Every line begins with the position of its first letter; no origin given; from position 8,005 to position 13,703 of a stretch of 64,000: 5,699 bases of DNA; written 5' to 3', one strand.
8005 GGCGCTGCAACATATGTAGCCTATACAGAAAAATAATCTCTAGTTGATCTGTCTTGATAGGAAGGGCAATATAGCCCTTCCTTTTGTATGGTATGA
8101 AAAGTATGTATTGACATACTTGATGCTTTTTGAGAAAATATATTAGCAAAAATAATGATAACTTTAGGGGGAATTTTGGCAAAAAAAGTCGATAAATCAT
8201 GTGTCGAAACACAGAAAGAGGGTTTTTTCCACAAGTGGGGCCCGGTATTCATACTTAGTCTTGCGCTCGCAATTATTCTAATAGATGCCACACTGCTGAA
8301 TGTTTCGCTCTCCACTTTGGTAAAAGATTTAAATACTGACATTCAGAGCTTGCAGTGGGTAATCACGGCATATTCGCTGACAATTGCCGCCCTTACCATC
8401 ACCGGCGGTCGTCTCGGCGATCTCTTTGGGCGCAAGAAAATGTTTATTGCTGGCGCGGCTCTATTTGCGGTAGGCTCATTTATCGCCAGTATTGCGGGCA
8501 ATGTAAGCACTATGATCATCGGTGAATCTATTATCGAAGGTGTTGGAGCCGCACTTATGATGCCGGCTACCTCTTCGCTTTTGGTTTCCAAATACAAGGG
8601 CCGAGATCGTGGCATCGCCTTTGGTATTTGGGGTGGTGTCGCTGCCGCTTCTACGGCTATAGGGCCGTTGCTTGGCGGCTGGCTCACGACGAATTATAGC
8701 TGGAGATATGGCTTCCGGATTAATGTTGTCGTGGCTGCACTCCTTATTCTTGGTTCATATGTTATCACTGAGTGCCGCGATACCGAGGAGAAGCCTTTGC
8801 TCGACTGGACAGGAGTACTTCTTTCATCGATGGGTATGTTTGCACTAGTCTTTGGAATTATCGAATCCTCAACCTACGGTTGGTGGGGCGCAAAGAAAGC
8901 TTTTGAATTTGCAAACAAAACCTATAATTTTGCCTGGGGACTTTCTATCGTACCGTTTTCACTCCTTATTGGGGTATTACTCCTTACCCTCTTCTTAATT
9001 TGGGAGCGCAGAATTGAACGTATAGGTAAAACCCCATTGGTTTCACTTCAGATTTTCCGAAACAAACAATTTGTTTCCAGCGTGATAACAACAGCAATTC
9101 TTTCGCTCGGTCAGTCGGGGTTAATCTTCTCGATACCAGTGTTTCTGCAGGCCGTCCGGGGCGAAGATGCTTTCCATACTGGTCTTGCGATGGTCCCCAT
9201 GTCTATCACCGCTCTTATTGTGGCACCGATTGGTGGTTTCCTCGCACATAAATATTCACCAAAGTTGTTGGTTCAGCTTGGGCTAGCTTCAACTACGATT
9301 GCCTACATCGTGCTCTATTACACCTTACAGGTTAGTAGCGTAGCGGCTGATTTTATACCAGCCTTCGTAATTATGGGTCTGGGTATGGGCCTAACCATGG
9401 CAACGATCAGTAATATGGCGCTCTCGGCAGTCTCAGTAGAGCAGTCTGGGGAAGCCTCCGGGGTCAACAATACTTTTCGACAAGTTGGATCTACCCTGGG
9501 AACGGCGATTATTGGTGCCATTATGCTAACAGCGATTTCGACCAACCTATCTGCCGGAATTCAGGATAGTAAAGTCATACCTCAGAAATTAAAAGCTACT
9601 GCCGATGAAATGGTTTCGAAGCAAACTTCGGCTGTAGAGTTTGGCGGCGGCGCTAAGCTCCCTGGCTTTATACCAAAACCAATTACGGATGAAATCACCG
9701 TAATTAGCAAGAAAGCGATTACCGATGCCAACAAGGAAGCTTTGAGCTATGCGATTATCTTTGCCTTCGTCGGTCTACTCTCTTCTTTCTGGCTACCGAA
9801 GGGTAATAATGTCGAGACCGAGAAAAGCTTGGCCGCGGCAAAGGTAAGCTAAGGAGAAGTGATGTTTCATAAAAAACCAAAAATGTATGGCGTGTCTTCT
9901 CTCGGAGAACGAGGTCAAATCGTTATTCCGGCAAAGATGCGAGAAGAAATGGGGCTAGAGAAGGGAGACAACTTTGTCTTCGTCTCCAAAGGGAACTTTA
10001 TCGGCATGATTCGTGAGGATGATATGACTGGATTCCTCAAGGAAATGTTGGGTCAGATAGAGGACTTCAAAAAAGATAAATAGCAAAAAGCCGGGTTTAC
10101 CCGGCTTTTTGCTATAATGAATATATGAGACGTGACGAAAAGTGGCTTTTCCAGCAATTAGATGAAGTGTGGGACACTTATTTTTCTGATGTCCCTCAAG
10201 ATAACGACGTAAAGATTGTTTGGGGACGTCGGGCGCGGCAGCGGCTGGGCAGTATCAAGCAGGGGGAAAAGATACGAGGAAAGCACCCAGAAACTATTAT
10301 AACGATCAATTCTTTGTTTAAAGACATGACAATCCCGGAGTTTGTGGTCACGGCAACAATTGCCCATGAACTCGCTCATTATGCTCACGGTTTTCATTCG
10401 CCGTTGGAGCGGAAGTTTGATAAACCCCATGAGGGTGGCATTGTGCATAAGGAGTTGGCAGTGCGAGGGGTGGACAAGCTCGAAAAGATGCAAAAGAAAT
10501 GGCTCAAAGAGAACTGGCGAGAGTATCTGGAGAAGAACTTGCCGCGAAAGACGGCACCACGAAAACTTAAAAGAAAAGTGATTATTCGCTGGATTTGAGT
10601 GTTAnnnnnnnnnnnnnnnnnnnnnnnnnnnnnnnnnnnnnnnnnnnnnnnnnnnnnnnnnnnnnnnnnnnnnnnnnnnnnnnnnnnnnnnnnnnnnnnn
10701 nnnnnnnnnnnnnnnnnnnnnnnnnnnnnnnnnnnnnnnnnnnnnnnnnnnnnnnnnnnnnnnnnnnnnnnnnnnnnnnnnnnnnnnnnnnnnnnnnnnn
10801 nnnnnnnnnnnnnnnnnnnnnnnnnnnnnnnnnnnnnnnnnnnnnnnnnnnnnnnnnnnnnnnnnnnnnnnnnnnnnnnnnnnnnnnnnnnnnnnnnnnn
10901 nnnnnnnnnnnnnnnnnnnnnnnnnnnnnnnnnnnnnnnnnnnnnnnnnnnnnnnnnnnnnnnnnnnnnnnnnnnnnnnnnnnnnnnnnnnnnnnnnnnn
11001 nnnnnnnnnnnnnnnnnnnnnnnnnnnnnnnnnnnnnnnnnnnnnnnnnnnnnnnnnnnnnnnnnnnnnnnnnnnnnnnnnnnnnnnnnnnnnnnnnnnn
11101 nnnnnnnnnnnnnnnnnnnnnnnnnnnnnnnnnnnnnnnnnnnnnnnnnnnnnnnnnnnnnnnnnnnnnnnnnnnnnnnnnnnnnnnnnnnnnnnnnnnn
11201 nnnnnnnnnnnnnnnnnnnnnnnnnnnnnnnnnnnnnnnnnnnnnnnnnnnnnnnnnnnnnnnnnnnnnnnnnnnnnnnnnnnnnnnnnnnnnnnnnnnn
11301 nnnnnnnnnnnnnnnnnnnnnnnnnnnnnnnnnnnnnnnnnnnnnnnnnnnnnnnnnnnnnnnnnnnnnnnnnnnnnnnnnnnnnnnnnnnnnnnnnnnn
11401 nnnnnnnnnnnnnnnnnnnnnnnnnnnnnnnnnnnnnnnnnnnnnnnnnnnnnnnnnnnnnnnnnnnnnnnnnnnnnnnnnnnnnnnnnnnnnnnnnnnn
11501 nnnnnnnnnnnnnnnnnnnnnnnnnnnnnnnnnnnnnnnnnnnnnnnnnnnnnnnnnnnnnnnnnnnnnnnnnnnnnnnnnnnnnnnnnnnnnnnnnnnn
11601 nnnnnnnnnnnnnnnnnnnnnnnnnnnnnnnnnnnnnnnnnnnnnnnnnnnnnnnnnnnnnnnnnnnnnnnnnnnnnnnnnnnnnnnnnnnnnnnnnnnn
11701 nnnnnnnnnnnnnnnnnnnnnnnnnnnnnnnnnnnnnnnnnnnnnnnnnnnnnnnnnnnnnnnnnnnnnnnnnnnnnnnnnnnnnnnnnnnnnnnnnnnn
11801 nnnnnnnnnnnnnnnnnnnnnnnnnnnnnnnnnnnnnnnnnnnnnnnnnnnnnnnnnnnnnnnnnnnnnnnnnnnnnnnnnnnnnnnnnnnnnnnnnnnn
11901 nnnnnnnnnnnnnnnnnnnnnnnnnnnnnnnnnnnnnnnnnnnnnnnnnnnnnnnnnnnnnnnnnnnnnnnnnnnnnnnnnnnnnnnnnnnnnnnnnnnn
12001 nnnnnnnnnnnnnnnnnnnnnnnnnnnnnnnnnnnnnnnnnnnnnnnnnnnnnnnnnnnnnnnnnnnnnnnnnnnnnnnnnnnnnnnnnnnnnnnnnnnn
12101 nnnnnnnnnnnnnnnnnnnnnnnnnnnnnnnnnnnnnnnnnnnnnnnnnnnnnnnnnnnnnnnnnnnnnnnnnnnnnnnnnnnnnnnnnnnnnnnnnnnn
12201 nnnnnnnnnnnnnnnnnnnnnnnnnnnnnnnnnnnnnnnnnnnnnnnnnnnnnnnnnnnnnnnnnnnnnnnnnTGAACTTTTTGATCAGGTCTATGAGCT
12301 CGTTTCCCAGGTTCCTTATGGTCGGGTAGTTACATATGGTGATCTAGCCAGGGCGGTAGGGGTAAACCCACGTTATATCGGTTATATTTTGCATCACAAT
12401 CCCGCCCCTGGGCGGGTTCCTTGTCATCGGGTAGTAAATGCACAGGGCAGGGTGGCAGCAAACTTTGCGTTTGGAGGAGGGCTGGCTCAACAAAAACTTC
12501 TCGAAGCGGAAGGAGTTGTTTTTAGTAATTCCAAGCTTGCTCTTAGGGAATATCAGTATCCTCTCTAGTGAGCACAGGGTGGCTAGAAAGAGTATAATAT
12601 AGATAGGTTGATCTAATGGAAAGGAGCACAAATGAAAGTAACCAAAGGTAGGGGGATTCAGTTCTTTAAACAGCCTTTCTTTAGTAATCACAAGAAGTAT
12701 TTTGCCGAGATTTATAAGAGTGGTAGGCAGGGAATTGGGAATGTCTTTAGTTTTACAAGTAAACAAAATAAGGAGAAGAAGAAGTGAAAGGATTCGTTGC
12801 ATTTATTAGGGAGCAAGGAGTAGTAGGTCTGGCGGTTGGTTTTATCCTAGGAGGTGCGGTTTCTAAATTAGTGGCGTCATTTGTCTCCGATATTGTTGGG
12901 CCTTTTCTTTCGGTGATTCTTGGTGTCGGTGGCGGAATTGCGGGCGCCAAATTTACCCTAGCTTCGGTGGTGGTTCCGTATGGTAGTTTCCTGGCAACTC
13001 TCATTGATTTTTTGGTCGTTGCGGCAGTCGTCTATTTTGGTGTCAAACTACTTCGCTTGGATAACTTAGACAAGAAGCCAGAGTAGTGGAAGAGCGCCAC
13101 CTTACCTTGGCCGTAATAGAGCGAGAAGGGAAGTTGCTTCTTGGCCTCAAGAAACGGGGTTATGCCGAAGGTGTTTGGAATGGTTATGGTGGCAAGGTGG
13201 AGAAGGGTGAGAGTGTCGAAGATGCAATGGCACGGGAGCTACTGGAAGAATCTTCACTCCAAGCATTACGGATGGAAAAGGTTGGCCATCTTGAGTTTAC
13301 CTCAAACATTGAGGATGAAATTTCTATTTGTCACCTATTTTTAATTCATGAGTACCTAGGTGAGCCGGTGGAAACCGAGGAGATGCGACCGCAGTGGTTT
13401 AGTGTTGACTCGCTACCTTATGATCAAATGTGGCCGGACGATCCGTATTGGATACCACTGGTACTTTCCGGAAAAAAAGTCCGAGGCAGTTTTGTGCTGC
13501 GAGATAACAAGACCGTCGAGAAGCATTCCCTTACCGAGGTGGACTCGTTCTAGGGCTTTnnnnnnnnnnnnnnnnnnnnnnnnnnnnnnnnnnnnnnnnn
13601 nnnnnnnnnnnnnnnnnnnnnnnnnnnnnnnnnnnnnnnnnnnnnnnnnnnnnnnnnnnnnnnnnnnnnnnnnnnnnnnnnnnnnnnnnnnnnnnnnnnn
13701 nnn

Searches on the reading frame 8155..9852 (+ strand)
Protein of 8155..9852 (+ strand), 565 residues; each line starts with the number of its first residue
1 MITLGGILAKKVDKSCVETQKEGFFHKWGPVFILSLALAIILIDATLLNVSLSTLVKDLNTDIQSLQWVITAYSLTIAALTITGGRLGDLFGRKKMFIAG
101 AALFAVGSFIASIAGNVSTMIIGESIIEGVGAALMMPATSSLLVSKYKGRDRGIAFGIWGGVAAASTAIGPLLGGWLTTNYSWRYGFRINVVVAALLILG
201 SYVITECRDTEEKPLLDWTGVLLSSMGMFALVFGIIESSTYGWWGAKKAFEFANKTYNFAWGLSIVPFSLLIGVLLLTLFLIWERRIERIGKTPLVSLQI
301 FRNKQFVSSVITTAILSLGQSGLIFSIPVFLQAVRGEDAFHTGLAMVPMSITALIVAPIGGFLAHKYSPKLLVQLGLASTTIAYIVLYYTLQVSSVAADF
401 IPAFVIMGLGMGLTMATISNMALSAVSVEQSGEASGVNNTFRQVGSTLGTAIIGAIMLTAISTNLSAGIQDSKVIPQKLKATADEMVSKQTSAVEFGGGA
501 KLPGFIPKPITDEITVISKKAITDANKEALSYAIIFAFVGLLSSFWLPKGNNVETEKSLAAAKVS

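Call 7: search_protein_families(library=pfam, proteins=[window:8155-9852:+], max_evalue=0.01)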
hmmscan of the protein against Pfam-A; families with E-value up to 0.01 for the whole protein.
window:8155-9852:+ (565 aa): 3 families
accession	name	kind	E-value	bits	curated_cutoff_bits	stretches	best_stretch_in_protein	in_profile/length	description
PF07690.21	MFS_1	-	2.6e-53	181.6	33.4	1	34-450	1-347/347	Major Facilitator Superfamily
PF05977.19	MFS_3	-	1.4e-05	24.2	27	1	49-198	30-183/524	Transmembrane secretion effector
PF00083.30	Sugar_tr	-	0.0027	17.1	22.3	1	57-206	39-193/452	Sugar (and other) transporter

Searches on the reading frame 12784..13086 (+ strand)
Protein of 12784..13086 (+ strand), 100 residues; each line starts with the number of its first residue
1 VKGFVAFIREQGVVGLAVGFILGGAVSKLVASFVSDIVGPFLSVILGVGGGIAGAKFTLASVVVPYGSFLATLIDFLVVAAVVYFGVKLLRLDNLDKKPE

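Call 75: search_protein_families(library=pfam, proteins=[window:12784-13086:+], max_evalue=0.001)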
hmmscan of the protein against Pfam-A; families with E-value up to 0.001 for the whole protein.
window:12784-13086:+ (100 aa): 1 family
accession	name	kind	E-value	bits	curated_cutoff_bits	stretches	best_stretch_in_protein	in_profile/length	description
PF01741.23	MscL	-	7e-19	68.8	27.4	1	1-94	2-97/123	Large-conductance mechanosensitive channel, MscL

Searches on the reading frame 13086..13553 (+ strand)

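Call 75: search_protein_families(library=pfam, proteins=[window:13086-13553:+], max_evalue=0.001)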
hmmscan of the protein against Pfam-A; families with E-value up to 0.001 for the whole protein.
window:13086-13553:+ (155 aa): 1 family
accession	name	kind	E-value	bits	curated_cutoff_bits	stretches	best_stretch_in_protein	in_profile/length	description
PF00293.34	NUDIX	-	1.6e-15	57.7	21.1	1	9-125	9-133/134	NUDIX domain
